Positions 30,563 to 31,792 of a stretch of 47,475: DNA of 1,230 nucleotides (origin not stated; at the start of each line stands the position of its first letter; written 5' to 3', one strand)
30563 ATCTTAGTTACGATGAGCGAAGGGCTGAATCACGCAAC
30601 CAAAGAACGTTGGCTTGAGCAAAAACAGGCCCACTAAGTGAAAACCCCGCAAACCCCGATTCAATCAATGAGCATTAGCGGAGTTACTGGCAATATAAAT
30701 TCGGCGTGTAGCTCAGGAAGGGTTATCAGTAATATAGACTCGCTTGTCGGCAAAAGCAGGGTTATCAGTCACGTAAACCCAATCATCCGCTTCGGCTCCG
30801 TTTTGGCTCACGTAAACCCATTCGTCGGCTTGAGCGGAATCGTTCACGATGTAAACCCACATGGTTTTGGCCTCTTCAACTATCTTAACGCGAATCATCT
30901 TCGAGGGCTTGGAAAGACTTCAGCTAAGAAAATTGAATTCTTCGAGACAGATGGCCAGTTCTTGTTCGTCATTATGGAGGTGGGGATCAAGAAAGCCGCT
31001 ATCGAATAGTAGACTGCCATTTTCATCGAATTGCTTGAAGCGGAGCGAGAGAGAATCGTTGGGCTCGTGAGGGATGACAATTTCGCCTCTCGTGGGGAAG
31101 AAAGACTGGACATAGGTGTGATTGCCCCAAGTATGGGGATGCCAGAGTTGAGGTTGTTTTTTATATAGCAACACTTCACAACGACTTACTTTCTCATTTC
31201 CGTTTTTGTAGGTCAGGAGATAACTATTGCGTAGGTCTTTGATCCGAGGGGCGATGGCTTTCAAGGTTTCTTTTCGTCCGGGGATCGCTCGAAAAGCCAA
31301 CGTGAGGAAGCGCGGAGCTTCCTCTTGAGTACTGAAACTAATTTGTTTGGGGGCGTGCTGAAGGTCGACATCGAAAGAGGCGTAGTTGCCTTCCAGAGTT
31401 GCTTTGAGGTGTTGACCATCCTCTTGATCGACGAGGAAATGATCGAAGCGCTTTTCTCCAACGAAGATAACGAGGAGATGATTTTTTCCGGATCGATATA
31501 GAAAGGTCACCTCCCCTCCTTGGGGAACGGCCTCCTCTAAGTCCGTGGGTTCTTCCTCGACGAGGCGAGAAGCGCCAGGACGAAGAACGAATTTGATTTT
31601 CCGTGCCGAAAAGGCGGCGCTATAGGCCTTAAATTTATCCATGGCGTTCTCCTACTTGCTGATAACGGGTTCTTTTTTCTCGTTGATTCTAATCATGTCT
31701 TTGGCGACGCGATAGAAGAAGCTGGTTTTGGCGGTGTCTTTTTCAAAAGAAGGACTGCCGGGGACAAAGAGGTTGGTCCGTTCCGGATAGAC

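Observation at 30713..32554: Candidate undescribed three-gene module: XRE-HTH protein with unknown 230-aa domain, 240-aa unknown protein, repeat mini-protein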

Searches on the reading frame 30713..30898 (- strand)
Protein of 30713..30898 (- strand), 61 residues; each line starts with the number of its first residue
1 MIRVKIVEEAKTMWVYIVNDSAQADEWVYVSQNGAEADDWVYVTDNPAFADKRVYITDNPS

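Call 3: search_protein_families(library=pfam, proteins=[window:30713-30898:-], max_evalue=1)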
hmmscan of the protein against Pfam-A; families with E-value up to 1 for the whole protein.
window:30713-30898:- (61 aa): 1 family
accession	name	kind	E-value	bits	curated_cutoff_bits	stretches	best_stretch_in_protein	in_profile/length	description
PF14604.12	SH3_9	-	0.1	12.9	30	1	23-45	16-36/49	Variant SH3 domain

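Call 4: search_protein_families(library=ncbifam, proteins=[window:30713-30898:-], max_evalue=1)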
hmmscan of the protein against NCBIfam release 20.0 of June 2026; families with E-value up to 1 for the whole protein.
window:30713-30898:- (61 aa): 0 families

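Call 5: search_protein_families(library=padloc, proteins=[window:30713-30898:-], max_evalue=1)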
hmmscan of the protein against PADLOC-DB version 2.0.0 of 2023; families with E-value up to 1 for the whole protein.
window:30713-30898:- (61 aa): 0 families

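Call 11: find_homologous_proteins(query=window:30713-30898:-, max_evalue=0.01)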
Query window:30713-30898:- (61 aa): 1 proteins with E <= 0.01 among 1 candidates.
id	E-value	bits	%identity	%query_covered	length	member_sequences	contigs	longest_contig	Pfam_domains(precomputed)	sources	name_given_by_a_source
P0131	9.9e-9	52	93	46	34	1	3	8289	-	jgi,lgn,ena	-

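Call 40: find_encoding_contigs(protein=P0131, flank=3000, max_places=3)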
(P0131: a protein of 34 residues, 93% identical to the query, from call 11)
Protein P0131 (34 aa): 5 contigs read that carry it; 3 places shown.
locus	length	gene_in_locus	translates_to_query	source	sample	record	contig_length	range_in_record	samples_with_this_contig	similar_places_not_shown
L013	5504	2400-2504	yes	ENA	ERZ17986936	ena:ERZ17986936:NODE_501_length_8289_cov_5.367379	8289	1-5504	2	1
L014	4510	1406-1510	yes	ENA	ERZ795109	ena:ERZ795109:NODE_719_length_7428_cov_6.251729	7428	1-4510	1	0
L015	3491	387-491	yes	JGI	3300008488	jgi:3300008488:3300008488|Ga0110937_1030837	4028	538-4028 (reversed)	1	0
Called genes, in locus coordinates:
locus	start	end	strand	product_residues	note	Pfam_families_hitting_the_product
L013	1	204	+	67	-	?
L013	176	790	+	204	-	PF02894:GFO_IDH_MocA_C, PF22725:GFO_IDH_MocA_C3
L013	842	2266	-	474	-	PF01554:MatE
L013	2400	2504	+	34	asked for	-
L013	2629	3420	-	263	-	PF00657:Lipase_GDSL (weak), PF13472:Lipase_GDSL_2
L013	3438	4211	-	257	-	PF07690:MFS_1, PF00083:Sugar_tr (weak)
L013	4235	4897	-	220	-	PF00440:TetR_N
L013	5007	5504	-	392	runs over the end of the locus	PF00970:FAD_binding_6, PF00175:NAD_binding_1, PF00111:Fer2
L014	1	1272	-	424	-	?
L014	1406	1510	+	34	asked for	-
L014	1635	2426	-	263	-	PF00657:Lipase_GDSL (weak), PF13472:Lipase_GDSL_2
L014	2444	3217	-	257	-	PF07690:MFS_1, PF00083:Sugar_tr (weak)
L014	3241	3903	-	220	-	PF00440:TetR_N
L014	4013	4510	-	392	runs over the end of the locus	PF00970:FAD_binding_6, PF00175:NAD_binding_1, PF00111:Fer2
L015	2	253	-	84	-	?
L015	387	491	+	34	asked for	-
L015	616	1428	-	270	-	PF00657:Lipase_GDSL (weak), PF13472:Lipase_GDSL_2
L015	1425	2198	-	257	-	PF07690:MFS_1, PF00083:Sugar_tr (weak)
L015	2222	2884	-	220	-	PF00440:TetR_N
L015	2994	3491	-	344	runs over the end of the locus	?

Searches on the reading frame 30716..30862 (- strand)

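Call 38: search_protein_families(library=pfam, proteins=[window:30716-30862:-], max_evalue=10)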
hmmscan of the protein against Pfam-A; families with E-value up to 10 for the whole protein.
seq(49 aa): 1 family
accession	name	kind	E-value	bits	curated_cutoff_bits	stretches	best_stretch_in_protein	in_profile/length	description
PF14604.12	SH3_9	-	0.066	13.5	30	1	11-33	16-36/49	Variant SH3 domain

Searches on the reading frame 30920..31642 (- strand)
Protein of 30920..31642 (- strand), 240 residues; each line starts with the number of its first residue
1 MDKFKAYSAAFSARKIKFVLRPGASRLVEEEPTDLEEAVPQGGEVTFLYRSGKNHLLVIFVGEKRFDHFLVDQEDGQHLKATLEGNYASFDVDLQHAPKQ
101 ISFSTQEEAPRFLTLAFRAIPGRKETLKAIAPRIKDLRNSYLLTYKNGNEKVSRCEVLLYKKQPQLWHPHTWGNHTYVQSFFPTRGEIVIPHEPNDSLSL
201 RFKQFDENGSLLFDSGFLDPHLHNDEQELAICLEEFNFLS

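Call 3: search_protein_families(library=pfam, proteins=[window:30920-31642:-], max_evalue=1)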
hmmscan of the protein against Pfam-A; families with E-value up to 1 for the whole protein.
window:30920-31642:- (240 aa): 0 families

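Call 4: search_protein_families(library=ncbifam, proteins=[window:30920-31642:-], max_evalue=1)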
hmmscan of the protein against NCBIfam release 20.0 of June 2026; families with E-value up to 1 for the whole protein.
window:30920-31642:- (240 aa): 0 families

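Call 5: search_protein_families(library=padloc, proteins=[window:30920-31642:-], max_evalue=1)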
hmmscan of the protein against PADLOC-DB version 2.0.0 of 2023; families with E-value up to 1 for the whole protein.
window:30920-31642:- (240 aa): 0 families

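Call 9: find_homologous_proteins(query=window:30920-31642:-, max_evalue=0.001)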
Query window:30920-31642:- (240 aa): 10 proteins with E <= 0.001 among 230 candidates.
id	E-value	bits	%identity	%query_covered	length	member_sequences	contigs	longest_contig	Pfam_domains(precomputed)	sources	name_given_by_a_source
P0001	9.7e-160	547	100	100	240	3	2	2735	-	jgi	jgi:hypothetical protein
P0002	2.4e-128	445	98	82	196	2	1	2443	-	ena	-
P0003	1.4e-123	429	79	100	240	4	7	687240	-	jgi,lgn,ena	jgi:hypothetical protein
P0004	3.3e-111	388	74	98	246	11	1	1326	-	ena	-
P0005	6.5e-111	388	100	72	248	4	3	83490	-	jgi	jgi:hypothetical protein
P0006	1.4e-99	350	69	93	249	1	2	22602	-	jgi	jgi:hypothetical protein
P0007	6.9e-98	345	65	98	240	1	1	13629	-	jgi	jgi:hypothetical protein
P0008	7.6e-98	345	70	95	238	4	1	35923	-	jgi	jgi:hypothetical protein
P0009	3.3e-70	254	92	54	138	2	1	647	-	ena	-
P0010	2.1e-69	252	79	59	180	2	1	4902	-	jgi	jgi:hypothetical protein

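Call 12: find_encoding_contigs(protein=P0003, flank=6000, max_places=4)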
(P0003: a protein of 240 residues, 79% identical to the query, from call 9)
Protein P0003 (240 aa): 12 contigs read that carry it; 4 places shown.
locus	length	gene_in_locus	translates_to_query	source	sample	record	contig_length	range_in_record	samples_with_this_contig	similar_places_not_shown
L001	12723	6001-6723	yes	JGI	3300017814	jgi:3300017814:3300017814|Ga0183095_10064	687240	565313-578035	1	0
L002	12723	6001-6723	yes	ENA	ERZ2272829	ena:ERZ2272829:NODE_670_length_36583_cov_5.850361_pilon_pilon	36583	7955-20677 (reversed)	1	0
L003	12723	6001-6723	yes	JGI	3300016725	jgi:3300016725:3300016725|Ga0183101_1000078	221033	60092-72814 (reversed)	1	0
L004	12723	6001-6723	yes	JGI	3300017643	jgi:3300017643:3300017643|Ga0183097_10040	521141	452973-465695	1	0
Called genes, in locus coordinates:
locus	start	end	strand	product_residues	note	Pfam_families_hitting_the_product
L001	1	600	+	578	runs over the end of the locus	-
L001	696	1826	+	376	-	PF02518:HATPase_c, PF00072:Response_reg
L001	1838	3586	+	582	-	PF02878:PGM_PMM_I, PF02879:PGM_PMM_II, PF02880:PGM_PMM_III, PF00408:PGM_PMM_IV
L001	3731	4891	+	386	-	PF01740:STAS, PF13466:STAS_2, PF01636:APH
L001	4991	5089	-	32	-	-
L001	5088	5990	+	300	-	PF01381:HTH_3, PF12844:HTH_19, PF13560:HTH_31 (weak)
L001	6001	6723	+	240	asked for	-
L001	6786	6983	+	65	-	-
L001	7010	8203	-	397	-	PF07690:MFS_1, PF13347:MFS_2, PF07690:MFS_1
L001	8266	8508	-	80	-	-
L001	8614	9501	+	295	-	PF02311:AraC_binding, PF07883:Cupin_2, PF12833:HTH_18, PF00165:HTH_AraC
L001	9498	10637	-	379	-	PF14249:Tocopherol_cycl (weak)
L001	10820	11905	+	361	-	PF13303:PTS_EIIC_2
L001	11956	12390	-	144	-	-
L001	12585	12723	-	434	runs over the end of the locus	PF00005:ABC_tran, PF08402:TOBE_2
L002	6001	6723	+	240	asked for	-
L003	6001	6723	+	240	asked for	-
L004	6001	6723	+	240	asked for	-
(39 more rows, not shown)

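Call 13: find_encoding_contigs(protein=P0007, flank=7000, max_places=2)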
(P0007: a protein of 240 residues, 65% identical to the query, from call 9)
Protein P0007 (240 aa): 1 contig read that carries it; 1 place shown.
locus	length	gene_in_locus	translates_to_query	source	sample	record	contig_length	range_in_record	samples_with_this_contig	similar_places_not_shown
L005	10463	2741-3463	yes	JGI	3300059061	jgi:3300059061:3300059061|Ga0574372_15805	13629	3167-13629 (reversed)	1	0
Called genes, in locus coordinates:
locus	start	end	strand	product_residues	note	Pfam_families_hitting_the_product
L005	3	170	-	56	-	?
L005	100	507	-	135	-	-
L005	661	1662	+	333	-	PF00583:Acetyltransf_1 (weak), PF13238:AAA_18 (faint), PF13673:Acetyltransf_10, PF13508:Acetyltransf_7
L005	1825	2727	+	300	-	PF01381:HTH_3, PF12844:HTH_19, PF13560:HTH_31 (weak)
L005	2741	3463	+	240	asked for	-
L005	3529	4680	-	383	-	PF07690:MFS_1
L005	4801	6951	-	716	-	PF10114:PocR, PF00512:HisKA, PF02518:HATPase_c, PF00072:Response_reg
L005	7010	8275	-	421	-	PF00512:HisKA, PF02518:HATPase_c, PF00072:Response_reg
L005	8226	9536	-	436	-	PF08447:PAS_3 (faint)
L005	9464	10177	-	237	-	PF08447:PAS_3 (weak)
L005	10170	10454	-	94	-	-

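Call 14: find_encoding_contigs(protein=P0008, flank=7000, max_places=2)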
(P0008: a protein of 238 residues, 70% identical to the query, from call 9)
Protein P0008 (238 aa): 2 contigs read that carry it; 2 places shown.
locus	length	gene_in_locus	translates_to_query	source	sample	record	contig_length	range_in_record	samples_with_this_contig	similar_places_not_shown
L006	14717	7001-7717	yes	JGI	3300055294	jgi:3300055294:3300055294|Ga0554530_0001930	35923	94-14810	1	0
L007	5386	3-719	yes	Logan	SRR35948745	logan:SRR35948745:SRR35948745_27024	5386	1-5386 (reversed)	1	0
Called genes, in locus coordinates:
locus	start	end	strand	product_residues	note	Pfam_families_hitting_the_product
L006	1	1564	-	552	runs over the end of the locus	?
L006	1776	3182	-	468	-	PF07690:MFS_1, PF13347:MFS_2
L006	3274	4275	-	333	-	PF00083:Sugar_tr, PF07690:MFS_1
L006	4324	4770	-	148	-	PF07690:MFS_1 (weak)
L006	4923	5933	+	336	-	PF00583:Acetyltransf_1 (faint), PF13673:Acetyltransf_10 (weak), PF13508:Acetyltransf_7 (weak)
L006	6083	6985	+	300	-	PF01381:HTH_3, PF12844:HTH_19, PF13560:HTH_31 (weak)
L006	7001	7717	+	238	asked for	-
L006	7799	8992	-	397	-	PF07690:MFS_1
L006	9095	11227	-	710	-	PF10114:PocR, PF00512:HisKA, PF02518:HATPase_c, PF00072:Response_reg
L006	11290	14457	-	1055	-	PF08447:PAS_3 (weak), PF08448:PAS_4 (faint), PF13426:PAS_9 (faint), PF00512:HisKA, PF02518:HATPase_c, PF00072:Response_reg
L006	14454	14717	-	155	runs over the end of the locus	-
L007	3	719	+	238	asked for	?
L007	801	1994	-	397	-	PF07690:MFS_1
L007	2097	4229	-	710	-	PF10114:PocR, PF00512:HisKA, PF02518:HATPase_c, PF00072:Response_reg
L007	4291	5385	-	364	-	?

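Call 15: find_encoding_contigs(protein=P0006, flank=7000, max_places=2)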
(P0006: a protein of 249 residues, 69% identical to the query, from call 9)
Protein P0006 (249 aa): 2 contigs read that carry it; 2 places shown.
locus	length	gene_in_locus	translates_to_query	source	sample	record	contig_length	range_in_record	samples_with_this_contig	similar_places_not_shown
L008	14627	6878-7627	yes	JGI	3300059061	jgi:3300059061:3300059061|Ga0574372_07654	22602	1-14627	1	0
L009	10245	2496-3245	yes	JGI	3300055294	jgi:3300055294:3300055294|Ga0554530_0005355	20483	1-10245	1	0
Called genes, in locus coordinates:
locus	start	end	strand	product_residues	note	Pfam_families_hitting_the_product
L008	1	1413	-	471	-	?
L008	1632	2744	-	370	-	PF07690:MFS_1, PF13347:MFS_2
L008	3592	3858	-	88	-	-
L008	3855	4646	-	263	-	PF07690:MFS_1, PF00083:Sugar_tr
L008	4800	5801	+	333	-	PF00583:Acetyltransf_1, PF13673:Acetyltransf_10, PF13508:Acetyltransf_7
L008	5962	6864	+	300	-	PF01381:HTH_3, PF12844:HTH_19, PF13560:HTH_31 (weak)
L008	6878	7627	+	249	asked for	-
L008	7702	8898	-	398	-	PF07690:MFS_1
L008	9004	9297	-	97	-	PF00072:Response_reg (weak)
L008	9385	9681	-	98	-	PF02518:HATPase_c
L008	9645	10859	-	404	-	PF10114:PocR (weak), PF00512:HisKA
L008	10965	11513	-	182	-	PF02518:HATPase_c, PF00072:Response_reg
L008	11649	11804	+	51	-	-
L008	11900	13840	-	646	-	PF08447:PAS_3 (faint), PF08448:PAS_4 (faint), PF00512:HisKA (weak)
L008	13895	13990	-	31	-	-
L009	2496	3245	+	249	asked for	-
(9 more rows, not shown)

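Call 27: search_solved_structures(query=A2, max_evalue=10)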
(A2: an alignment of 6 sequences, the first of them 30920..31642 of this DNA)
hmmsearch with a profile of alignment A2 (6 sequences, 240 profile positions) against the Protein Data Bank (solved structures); distinct sequences matched with E-value up to 10: 2.
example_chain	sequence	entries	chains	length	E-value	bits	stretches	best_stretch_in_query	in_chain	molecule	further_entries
6on6_A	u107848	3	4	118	0.029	16.9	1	99-151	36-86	NeuRonal IgCAM-5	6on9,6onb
6ymt_G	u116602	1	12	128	0.69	12.4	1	107-202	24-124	RNase 3/1 version 1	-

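Call 36: predict_structure(alignment_id=A2)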
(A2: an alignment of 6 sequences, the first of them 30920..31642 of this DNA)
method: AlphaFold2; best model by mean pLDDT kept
length: 240 residues; sequences in the alignment: 6
mean_pLDDT: 51.5   pTM: 0.52
mean pLDDT of the five models: 51.5, 42.5, 40.5, 37.5, 35.5
residues with pLDDT >= 90: 0; 70-90: 32; 50-70: 83; < 50: 125
segments of 3 or more residues with pLDDT < 50: 1-58, 112-136, 146-148, 171-176, 194-198, 216-240
pLDDT, mean of each block of 10 residues (from residue 1): 41 37 32 43 42 45 67 80 67 67 70 43 39 47 52 52 52 48 66 51 65 49 38 42
secondary structure, 60 per line:
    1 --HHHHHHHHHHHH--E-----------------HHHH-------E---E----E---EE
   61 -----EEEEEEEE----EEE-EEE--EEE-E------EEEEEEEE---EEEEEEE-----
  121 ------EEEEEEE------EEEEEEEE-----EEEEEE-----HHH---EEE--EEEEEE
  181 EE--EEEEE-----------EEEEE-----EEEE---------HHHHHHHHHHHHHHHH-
elements in order: H3-14 H35-38 E66-73 E78-80 E82-84 E87-89 E98-105 E109-115 E127-133 E140-147 E153-158 E170-172 E175-182 E185-189 E201-205 E211-214 H224-239

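Call 38: search_protein_families(library=pfam, proteins=[window:30920-31642:-], max_evalue=10)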
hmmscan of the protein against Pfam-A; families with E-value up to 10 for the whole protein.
window:30920-31642:- (240 aa): 0 families

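Call 39: search_protein_families(library=phrogs, proteins=[window:30920-31642:-], max_evalue=1)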
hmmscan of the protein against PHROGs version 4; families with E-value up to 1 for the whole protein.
window:30920-31642:- (240 aa): 0 families

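Call 41: find_encoding_contigs(protein=window:30920-31642:-, flank=3000, max_places=4)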
Protein window:30920-31642:- (240 aa): no gene with exactly this product is on record in the collection.

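Call 54: fold_search(model_id=the predicted structure, library=pdb)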
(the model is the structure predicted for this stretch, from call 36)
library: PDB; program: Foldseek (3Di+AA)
matches with E <= 10: 458; with E <= 0.001: 0
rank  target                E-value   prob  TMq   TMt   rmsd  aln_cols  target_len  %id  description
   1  7nt9_A                1.5e-02  0.11  0.13  0.05  16.9       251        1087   11  Trimeric SARS-CoV-2 spike ectodomain in complex with biliverdin (closed conformation) (released 2021-04-28)
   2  7lrt_A                6.7e-02  0.05  0.10  0.04  17.7       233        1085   14  Cryo-EM structure of SARS-CoV-2 spike in complex with neutralizing antibody A23-58.1 that targets the receptor-binding (released 2021-07-14)
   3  7sww_A                6.7e-02  0.04  0.09  0.08  21.3       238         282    9  SARS-CoV-2 Spike NTD in complex with neutralizing Fab SARS2-57 (local refinement) (released 2022-11-23)
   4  7swx_A                9.1e-02  0.03  0.08  0.03  22.1       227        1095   10  SARS-CoV-2 Spike in complex with neutralizing Fab SARS2-57 (three down conformation) (released 2022-11-23)
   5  3m46_A                9.6e-02  0.33  0.19  0.08  10.1       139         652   16  The crystal structure of the D73A mutant of glycoside HYDROLASE (FAMILY 31) from Ruminococcus obeum ATCC 29174 (released 2010-03-23)
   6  9l3q_B                1.2e-01  0.03  0.09  0.04  17.7       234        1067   10  Cryo-EM structure of SARS-CoV-2 PT Spike Protein complex with a potent broad-spectrum macrocyclic peptide inhibitor 6L (released 2026-03-11)
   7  3m46_B                1.4e-01  0.30  0.18  0.08  11.0       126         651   15  The crystal structure of the D73A mutant of glycoside HYDROLASE (FAMILY 31) from Ruminococcus obeum ATCC 29174 (released 2010-03-23)
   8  3nuk_A                1.5e-01  0.28  0.19  0.09  11.2       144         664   16  THE CRYSTAL STRUCTURE OF THE W169Y mutant of ALPHA-GLUCOSIDASE (FAMILY 31) from RUMINOCOCCUS OBEUM ATCC 29174 (released 2010-07-28)
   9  3n04_A                1.7e-01  0.21  0.20  0.09  13.5       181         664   12  THE CRYSTAL STRUCTURE OF THE alpha-Glucosidase (FAMILY 31) FROM RUMINOCOCCUS OBEUM ATCC 29174 (released 2010-06-23)
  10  3mkk_A                1.8e-01  0.28  0.20  0.09  12.3       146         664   15  The crystal structure of the D307A mutant of glycoside HYDROLASE (FAMILY 31) from Ruminococcus obeum ATCC 29174 in com (released 2010-06-23)
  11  3nsx_A                1.9e-01  0.25  0.19  0.09  11.6       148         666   15  The crystal structure of the The crystal structure of the D420A mutant of the alpha-glucosidase (FAMILY 31) from Rumin (released 2010-07-21)
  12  7r1b_C                2.1e-01  0.02  0.09  0.03  21.1       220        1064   11  Mink Variant SARS-CoV-2 Spike with 1 Erect RBD (released 2022-03-09)
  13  3pha_B                2.2e-01  0.23  0.18  0.08  12.2       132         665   16  The crystal structure of the W169Y mutant of alpha-glucosidase (gh31 family) from Ruminococcus obeum atcc 29174 in com (released 2010-11-24)
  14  9cb0_B                2.3e-01  0.02  0.09  0.04  20.9       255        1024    9  SARS-CoV-2 S protein - Accum modified (released 2025-07-23)
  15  3m6d_A                2.4e-01  0.23  0.19  0.08  11.7       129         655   14  The crystal structure of the d307a mutant of glycoside Hydrolase (family 31) from ruminococcus obeum atcc 29174 (released 2010-04-21)
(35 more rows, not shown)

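Call 80: search_dna_similar(query=window:30920-31642:-, collection=phages, mode=protein, max_evalue=0.01)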
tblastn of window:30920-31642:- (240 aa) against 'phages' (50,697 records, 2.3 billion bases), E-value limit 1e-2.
No match.

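Call 81: search_dna_similar(query=window:30920-31642:-, collection=plasmids, mode=protein, max_evalue=0.01)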
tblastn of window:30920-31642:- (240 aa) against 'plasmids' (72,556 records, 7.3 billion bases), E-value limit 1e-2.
No match.
